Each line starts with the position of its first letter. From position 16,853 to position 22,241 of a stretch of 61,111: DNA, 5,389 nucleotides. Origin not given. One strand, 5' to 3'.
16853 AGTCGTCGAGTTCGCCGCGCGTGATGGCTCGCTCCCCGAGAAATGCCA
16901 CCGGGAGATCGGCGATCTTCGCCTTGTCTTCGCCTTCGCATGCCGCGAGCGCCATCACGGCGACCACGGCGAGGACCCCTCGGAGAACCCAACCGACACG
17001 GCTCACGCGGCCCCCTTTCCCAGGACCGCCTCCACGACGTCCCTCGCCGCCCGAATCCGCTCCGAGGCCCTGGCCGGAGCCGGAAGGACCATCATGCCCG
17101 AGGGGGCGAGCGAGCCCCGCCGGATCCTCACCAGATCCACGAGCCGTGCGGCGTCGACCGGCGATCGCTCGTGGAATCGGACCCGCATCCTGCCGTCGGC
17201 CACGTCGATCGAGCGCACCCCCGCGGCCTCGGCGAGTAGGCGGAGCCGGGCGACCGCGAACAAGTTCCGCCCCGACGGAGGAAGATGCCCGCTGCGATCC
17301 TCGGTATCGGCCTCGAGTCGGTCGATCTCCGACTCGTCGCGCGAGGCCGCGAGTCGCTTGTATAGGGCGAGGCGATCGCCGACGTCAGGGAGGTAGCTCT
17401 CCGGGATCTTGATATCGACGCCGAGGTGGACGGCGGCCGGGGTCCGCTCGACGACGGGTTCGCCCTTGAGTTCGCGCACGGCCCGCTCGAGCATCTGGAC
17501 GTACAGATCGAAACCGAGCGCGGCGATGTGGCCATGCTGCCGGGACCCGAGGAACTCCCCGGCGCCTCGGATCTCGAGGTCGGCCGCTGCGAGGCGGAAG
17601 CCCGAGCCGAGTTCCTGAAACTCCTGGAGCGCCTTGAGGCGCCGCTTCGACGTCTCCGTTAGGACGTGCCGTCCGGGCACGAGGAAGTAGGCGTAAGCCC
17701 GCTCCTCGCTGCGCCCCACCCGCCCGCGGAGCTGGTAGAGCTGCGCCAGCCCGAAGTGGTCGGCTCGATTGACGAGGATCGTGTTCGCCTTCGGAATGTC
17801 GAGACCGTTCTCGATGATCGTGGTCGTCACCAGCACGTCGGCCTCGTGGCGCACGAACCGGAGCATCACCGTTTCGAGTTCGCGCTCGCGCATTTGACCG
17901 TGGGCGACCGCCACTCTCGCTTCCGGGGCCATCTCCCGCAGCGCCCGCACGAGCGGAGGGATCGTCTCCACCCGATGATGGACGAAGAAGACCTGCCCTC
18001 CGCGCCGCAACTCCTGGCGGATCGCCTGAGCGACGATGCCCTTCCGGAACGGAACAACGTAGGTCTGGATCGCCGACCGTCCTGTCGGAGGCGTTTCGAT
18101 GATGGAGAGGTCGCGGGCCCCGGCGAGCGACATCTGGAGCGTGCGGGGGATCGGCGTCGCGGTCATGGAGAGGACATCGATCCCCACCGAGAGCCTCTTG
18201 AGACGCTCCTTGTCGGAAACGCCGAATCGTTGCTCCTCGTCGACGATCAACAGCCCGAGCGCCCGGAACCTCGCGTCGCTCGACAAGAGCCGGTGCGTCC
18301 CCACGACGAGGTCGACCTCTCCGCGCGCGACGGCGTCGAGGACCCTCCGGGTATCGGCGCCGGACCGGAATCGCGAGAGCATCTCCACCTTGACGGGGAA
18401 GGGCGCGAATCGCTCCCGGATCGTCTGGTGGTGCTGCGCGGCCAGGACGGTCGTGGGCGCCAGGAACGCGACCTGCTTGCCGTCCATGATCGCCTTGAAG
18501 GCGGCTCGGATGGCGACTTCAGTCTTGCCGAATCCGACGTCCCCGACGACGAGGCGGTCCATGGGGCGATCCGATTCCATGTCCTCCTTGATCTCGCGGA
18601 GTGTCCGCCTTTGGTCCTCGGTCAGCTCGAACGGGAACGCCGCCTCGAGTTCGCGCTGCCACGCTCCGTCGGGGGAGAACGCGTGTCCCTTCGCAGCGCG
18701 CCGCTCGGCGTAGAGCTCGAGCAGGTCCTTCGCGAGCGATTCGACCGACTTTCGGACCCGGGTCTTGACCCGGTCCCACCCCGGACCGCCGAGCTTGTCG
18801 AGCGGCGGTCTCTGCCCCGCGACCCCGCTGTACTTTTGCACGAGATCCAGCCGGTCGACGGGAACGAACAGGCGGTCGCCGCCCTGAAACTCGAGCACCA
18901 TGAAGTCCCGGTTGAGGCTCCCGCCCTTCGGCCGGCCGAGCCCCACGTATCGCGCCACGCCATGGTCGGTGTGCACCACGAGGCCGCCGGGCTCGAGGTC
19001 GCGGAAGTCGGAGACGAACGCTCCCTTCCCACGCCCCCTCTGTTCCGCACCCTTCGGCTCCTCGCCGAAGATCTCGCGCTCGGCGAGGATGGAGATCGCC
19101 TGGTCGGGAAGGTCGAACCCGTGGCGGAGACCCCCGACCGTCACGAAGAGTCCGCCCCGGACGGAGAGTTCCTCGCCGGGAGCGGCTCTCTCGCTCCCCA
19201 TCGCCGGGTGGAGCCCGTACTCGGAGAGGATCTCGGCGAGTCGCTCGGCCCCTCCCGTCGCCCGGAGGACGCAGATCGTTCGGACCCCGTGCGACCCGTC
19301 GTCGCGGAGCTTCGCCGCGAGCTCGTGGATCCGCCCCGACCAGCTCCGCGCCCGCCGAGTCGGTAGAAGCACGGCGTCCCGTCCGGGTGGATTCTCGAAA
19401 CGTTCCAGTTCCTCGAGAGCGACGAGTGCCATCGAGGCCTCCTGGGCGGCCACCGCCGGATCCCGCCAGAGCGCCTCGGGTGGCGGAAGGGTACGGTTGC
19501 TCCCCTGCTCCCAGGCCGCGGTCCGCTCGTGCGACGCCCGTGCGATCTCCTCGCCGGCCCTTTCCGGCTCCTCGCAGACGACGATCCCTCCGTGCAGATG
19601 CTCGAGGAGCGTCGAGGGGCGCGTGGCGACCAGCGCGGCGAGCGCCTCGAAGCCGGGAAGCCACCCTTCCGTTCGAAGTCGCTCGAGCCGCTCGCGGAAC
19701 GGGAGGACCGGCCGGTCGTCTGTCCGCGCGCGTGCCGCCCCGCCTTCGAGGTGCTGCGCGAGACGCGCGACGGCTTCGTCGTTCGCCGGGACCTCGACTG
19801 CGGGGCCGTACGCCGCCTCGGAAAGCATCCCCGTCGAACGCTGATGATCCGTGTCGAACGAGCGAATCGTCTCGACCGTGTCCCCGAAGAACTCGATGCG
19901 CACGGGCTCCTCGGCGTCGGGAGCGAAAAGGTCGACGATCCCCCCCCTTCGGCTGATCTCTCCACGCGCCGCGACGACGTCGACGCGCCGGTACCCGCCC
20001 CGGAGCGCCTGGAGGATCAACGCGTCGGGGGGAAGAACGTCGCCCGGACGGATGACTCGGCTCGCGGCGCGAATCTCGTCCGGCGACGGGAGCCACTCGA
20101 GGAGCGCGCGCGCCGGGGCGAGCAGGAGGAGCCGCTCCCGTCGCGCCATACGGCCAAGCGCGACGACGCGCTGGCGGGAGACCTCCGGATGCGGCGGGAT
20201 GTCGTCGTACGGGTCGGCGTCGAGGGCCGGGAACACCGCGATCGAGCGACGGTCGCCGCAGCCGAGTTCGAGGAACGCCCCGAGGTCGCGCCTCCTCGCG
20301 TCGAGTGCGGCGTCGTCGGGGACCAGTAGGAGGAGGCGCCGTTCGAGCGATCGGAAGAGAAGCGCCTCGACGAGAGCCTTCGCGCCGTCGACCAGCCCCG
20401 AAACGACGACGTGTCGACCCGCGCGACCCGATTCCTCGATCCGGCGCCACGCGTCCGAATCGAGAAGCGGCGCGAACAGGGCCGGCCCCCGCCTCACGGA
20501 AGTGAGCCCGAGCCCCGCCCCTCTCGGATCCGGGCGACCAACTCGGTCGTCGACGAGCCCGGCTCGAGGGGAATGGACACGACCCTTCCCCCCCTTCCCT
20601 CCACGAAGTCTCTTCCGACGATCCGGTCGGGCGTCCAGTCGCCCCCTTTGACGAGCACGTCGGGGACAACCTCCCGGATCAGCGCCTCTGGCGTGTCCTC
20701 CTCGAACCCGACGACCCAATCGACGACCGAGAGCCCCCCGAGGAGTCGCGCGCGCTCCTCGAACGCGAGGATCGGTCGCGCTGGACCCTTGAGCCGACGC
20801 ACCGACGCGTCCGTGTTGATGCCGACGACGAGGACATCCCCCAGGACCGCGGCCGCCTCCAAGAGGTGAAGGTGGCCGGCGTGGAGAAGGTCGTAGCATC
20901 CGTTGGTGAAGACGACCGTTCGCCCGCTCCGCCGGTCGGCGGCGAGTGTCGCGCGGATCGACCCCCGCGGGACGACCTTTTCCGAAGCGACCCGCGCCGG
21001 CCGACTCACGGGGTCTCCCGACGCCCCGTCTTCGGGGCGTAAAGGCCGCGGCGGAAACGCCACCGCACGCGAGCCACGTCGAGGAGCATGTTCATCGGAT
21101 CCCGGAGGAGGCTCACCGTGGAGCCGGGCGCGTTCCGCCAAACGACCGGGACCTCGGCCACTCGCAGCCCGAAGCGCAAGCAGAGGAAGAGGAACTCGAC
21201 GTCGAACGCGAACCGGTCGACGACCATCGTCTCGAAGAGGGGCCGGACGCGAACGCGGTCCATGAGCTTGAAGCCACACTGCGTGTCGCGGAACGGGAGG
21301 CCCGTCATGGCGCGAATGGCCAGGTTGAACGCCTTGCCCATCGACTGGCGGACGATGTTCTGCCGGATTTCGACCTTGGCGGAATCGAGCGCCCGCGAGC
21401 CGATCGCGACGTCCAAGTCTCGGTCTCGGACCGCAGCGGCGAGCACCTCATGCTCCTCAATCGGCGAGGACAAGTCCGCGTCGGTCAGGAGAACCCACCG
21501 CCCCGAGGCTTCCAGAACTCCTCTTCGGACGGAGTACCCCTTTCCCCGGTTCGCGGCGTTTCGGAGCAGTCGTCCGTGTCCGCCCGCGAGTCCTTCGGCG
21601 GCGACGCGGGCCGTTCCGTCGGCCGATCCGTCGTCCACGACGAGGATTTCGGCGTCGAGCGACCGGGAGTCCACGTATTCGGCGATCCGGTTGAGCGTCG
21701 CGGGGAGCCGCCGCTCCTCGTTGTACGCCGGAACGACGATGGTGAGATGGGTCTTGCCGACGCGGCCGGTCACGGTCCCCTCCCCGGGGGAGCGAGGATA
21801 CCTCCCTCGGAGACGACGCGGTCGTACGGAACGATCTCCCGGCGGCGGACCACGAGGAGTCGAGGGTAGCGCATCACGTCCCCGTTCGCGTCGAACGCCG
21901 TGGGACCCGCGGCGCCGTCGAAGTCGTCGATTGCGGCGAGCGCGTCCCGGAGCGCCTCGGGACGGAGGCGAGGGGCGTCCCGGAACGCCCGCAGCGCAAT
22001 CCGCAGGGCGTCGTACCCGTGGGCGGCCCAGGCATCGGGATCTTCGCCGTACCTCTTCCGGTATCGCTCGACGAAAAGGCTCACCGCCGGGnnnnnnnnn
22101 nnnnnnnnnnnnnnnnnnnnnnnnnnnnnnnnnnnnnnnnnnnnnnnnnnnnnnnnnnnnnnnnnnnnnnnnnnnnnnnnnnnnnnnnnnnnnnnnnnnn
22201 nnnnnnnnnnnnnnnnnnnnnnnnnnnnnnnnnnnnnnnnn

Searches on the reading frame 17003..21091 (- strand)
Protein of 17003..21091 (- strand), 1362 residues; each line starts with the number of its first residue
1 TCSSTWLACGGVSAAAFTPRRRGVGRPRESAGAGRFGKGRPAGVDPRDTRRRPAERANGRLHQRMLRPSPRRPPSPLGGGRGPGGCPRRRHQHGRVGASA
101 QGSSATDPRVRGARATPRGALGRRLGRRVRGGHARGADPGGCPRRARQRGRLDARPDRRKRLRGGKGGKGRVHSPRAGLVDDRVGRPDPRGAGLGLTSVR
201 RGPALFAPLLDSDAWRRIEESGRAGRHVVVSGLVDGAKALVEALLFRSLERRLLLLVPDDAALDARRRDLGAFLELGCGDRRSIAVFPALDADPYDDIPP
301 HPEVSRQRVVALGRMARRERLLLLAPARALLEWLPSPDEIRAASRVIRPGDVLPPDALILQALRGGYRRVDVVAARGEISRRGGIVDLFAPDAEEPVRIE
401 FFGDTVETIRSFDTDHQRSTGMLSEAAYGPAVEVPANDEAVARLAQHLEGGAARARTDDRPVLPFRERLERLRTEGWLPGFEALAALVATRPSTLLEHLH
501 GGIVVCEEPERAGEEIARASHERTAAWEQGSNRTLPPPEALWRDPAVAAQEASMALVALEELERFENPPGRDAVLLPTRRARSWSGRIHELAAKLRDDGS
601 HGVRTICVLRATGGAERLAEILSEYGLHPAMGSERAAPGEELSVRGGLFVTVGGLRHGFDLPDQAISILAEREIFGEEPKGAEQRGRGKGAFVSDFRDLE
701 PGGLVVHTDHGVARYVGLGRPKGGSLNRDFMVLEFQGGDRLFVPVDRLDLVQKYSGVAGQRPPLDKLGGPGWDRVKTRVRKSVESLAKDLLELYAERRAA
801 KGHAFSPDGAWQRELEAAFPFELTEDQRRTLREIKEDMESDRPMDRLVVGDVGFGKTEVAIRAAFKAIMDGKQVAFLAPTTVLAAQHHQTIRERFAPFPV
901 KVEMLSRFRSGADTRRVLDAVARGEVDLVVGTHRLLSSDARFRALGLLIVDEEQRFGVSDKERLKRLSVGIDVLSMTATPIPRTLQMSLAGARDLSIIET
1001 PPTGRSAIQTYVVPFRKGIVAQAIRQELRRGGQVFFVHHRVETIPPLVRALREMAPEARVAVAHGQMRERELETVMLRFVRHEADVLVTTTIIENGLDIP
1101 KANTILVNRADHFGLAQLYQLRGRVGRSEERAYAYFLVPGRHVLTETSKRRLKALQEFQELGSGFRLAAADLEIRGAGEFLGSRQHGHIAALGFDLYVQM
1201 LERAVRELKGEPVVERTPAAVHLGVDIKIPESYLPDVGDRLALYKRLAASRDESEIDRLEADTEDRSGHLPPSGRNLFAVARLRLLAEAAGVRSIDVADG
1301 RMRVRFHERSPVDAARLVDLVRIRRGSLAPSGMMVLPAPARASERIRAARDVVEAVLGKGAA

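Call 25: search_protein_families(library=pfam, proteins=[window:17003-21091:-], max_evalue=0.001)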
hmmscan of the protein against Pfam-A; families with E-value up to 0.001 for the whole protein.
window:17003-21091:- (1362 aa): 7 families
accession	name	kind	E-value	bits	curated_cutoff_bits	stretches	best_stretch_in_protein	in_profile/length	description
PF03461.20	TRCF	-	5.9e-23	81.5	25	1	1223-1316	1-94/95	TRCF domain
PF00270.35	DEAD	-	3.1e-22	79.5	26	1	824-986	1-165/167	DEAD/DEAH box helicase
PF17757.6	UvrB_inter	-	3.1e-17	62.9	22.9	1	347-431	3-88/91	UvrB interaction domain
PF00271.37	Helicase_C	-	1.5e-16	61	23.5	1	1023-1128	5-109/110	Helicase conserved C-terminal domain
PF02559.22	CarD_TRCF_RID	-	1.1e-15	57.8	23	1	699-755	1-57/57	CarD-like/TRCF RID domain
PF04851.21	ResIII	-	1.7e-07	31.8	22.5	1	821-980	2-162/164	Type III restriction enzyme, res subunit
PF22590.2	Cas3-like_C_2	-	0.0001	23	27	1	1031-1129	2-105/106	CRISPR-associated nuclease/helicase Cas3, C-terminal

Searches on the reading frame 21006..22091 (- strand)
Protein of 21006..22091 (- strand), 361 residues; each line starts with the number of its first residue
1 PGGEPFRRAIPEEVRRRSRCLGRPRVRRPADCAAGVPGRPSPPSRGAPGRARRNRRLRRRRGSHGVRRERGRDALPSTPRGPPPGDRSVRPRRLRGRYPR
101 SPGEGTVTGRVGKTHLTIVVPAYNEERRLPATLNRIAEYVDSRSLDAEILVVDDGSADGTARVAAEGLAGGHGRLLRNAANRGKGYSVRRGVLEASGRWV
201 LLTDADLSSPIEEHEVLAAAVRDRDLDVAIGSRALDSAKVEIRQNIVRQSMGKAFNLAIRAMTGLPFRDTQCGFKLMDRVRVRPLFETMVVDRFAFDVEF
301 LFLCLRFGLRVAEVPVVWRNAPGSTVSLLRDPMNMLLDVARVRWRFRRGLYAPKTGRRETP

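Call 60: search_protein_families(library=pfam, proteins=[window:21006-22091:-], max_evalue=0.001)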
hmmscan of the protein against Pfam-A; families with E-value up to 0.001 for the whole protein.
window:21006-22091:- (361 aa): 2 families
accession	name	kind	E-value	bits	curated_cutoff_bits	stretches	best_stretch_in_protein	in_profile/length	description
PF00535.33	Glycos_transf_2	-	2.4e-24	86.6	23.3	1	117-260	1-144/168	Glycosyl transferase family 2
PF13641.12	Glyco_tranf_2_3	-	7.4e-06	26.6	27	1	116-206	3-96/230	Glycosyltransferase like family 2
